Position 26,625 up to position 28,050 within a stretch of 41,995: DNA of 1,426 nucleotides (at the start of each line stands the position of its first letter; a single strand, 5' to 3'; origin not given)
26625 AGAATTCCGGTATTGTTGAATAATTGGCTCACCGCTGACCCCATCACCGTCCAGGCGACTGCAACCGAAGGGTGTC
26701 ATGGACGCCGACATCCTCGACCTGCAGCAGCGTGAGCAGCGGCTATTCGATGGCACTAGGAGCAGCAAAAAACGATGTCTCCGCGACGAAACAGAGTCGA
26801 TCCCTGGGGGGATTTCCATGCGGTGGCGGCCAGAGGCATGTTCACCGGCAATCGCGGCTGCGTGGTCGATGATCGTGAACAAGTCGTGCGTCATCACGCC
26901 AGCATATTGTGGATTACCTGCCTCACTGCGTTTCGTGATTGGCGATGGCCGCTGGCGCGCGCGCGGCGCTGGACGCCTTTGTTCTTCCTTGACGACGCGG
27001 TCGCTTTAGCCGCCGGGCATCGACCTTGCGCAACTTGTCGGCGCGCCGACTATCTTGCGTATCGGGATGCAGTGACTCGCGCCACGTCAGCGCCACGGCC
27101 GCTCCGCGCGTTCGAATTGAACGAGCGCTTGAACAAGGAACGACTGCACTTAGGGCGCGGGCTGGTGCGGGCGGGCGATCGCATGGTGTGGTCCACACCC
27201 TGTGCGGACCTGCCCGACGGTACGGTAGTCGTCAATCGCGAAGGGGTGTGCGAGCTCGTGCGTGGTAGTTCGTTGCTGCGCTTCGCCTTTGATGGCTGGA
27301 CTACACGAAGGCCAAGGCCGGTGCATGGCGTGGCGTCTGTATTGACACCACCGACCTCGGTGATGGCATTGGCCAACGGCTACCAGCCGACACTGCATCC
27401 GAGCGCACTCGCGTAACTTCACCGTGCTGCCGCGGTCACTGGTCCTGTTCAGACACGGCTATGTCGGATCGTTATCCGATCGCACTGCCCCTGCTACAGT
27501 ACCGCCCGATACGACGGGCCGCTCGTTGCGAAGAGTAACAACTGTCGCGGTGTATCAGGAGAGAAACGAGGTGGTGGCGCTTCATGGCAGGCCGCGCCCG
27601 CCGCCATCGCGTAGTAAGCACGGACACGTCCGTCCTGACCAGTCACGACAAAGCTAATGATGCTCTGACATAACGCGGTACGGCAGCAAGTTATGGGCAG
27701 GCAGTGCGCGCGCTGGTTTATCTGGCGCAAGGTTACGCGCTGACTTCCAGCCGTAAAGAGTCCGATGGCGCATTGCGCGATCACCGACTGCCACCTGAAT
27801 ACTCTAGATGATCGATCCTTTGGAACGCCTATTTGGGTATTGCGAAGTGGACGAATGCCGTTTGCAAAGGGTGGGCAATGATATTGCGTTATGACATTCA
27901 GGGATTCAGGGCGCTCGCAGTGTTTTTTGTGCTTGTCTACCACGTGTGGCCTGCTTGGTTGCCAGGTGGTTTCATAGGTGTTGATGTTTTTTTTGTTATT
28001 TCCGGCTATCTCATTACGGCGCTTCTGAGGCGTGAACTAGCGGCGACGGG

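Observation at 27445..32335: A ~4.7-kb lower-GC two-gene cassette bracketed by ~100-bp imperfect direct repeats built from five colinear identical blocks with conserved hairpin potential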

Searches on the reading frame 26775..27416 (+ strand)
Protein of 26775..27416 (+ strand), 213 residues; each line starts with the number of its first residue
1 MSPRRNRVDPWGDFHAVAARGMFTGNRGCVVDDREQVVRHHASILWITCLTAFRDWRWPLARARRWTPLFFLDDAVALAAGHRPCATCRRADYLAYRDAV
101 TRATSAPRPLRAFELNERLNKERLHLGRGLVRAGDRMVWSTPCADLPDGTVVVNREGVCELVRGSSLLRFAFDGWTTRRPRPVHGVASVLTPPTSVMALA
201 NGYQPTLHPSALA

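Call 10: search_protein_families(library=pfam, proteins=[window:26775-27416:+], max_evalue=0.01)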
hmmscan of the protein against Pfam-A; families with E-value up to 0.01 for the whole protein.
window:26775-27416:+ (213 aa): 0 families

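Call 19: find_encoding_contigs(protein=window:26775-27416:+, flank=10000, max_places=10)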
Protein window:26775-27416:+ (213 aa): 4 contigs read that carry it; 4 places shown.
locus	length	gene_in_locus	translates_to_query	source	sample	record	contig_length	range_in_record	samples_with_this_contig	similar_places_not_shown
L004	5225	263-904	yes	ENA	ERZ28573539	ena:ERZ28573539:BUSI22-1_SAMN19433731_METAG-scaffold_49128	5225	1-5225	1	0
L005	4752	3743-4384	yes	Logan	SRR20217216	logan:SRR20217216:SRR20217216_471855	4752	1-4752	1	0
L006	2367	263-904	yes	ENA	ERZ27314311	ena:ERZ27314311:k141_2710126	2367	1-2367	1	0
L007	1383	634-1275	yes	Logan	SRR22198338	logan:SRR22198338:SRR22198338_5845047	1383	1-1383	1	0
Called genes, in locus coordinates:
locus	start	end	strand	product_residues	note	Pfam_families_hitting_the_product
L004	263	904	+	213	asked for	-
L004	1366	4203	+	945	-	PF01757:Acyl_transf_3, PF19040:SGNH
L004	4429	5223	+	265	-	?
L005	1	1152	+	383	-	?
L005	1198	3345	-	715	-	PF08448:PAS_4, PF13188:PAS_8 (faint), PF08447:PAS_3, PF00989:PAS, PF08448:PAS_4, PF13426:PAS_9, PF00990:GGDEF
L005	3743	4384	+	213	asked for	-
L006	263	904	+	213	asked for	-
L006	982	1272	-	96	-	-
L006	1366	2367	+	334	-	?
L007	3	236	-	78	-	?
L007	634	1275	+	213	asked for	-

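Call 30: find_homologous_proteins(query=window:26775-27416:+, max_evalue=0.00001)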
Query window:26775-27416:+ (213 aa): 5335 proteins with E <= 0.00001 among 8000 candidates; the best 120 are listed.
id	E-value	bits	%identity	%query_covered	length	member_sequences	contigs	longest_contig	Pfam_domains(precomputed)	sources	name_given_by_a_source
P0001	6.9e-143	492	100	100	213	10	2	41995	-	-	-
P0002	8.2e-117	407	83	99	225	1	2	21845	-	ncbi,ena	-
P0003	1.8e-114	399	80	100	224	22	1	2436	-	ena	-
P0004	1.1e-112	393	81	100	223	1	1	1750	-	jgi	jgi:hypothetical protein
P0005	5.1e-109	381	79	99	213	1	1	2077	-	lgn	-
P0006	1.7e-108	379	78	99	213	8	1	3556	-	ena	-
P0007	9.1e-108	377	78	99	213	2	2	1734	-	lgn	-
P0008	5.6e-105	368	74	100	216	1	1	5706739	-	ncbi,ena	-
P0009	2.8e-104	366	77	98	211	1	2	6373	-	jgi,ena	-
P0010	7.1e-103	361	76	98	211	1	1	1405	-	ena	-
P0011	1.1e-102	360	75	98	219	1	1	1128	-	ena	-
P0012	4.8e-102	358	75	98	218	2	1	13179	-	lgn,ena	-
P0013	5.6e-102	358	77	98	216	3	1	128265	-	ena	-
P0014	6.5e-102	358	75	98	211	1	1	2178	-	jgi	jgi:hypothetical protein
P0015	1.2e-101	357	75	99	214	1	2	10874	-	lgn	-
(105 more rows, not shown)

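Call 31: find_encoding_contigs(protein=P0002, flank=10000, max_places=4)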
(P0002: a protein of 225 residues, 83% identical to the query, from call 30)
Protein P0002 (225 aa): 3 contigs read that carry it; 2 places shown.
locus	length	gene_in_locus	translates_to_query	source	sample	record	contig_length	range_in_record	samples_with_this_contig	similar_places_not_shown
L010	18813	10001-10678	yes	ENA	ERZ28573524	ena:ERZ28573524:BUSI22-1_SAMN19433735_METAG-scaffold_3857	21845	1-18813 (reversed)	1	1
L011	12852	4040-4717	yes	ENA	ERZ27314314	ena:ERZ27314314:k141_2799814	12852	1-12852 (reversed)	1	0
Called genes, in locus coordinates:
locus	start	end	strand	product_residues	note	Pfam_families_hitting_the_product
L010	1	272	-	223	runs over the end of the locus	-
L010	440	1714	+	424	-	PF14361:RsbRD_N, PF13556:HTH_30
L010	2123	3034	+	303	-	PF05853:BKACE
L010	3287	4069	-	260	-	PF00106:adh_short, PF08659:KR, PF23441:SDR, PF13561:adh_short_C2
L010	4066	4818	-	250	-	PF06314:ADC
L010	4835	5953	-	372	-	PF01734:Patatin, PF12536:DUF3734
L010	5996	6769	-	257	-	PF00950:ABC-3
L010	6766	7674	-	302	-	PF01297:ZnuA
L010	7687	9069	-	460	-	-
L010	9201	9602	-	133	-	-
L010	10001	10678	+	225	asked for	-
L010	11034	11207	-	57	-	-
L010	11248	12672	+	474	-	PF13439:Glyco_transf_4, PF13579:Glyco_trans_4_4 (weak), PF00534:Glycos_transf_1, PF13692:Glyco_trans_1_4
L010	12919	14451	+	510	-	PF20254:DMFA2_C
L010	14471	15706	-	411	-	PF02771:Acyl-CoA_dh_N, PF02770:Acyl-CoA_dh_M, PF00441:Acyl-CoA_dh_1, PF08028:Acyl-CoA_dh_2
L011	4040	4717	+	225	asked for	-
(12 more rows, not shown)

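Call 32: find_encoding_contigs(protein=P0008, flank=10000, max_places=3)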
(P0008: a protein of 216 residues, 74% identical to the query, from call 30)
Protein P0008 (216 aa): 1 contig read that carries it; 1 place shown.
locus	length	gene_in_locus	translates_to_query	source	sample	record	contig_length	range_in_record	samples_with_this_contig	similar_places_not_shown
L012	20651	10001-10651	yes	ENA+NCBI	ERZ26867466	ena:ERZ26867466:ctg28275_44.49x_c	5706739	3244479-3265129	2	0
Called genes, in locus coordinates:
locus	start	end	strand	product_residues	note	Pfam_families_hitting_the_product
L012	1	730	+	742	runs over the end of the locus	PF00989:PAS, PF01590:GAF, PF13185:GAF_2, PF13492:GAF_3 (weak), PF00990:GGDEF, PF00563:EAL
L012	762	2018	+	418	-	-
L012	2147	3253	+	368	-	PF00296:Bac_luciferase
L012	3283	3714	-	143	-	-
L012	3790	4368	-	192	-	PF05988:DUF899, PF00578:AhpC-TSA (weak)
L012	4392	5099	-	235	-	PF05988:DUF899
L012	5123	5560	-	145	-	PF12840:HTH_20, PF01022:HTH_5 (weak), PF12802:MarR_2, PF13412:HTH_24 (weak)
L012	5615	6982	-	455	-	PF00296:Bac_luciferase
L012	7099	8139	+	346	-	PF00296:Bac_luciferase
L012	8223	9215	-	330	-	PF09982:LpxR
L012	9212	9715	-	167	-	-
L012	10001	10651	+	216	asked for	-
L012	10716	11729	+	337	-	PF00657:Lipase_GDSL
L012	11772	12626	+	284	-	PF02798:GST_N (weak), PF13409:GST_N_2 (faint), PF00043:GST_C, PF13410:GST_C_2 (weak), PF21972:Arc1p_N_like (weak)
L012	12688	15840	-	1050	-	PF00211:Guanylate_cyc, PF13191:AAA_16, PF13401:AAA_22 (weak), PF13424:TPR_12 (weak)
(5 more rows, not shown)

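Call 33: find_encoding_contigs(protein=P0013, flank=10000, max_places=3)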
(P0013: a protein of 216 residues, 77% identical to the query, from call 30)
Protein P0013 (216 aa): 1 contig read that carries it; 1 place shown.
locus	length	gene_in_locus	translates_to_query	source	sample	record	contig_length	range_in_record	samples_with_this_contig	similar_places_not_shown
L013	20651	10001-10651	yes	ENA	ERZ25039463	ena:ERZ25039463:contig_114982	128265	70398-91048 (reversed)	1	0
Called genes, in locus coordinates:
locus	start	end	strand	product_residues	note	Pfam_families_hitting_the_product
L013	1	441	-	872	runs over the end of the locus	PF06452:CBM9_1 (weak), PF19313:DUF5916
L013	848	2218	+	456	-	PF04055:Radical_SAM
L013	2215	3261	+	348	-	PF00491:Arginase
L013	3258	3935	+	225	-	PF00300:His_Phos_1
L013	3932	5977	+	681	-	PF01636:APH, PF04339:FemAB_like, PF13480:Acetyltransf_6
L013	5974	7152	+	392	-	PF07690:MFS_1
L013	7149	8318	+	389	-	-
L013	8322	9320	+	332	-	-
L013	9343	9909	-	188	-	-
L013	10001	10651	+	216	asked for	-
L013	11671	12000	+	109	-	-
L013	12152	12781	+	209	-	PF02798:GST_N, PF13417:GST_N_3, PF13409:GST_N_2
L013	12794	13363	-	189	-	-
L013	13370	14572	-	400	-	PF01381:HTH_3, PF12844:HTH_19 (faint), PF13560:HTH_31, PF06114:Peptidase_M78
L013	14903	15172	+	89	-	-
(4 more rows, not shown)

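Call 57: search_protein_families(library=ncbifam, proteins=[window:26775-27416:+], max_evalue=0.01)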
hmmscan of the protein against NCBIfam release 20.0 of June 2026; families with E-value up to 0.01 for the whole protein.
window:26775-27416:+ (213 aa): 0 families

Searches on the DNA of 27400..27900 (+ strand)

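Call 15: search_rna_families(source=window, start=27400, end=27900, threshold=evalue, max_evalue=10)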
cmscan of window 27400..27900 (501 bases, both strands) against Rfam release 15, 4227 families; matches with E-value up to 10: 1.
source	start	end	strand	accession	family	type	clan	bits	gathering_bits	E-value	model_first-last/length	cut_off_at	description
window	27721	27781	-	RF00248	mir-148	Gene; miRNA;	-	14.1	53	5.8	1-74/74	no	mir-148/mir-152 microRNA precursor family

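Call 51: search_dna_similar(query=window:27460-27575:+, collection=plasmids, mode=distant, max_evalue=1, max_rows=15)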
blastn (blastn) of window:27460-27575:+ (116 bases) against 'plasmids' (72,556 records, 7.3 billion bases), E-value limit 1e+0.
No match.

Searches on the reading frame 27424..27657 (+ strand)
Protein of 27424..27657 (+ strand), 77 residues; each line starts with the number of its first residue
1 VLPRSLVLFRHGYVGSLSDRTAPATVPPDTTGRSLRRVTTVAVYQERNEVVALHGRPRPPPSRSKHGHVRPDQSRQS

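Call 41: search_protein_families(library=pfam, proteins=[window:27424-27657:+], max_evalue=0.01)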
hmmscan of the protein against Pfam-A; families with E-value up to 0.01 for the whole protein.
window:27424-27657:+ (77 aa): 0 families

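Call 85: search_protein_families(library=pfam, proteins=[window:27424-27657:+], max_evalue=1)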
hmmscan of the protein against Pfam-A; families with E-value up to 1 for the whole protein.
window:27424-27657:+ (77 aa): 0 families
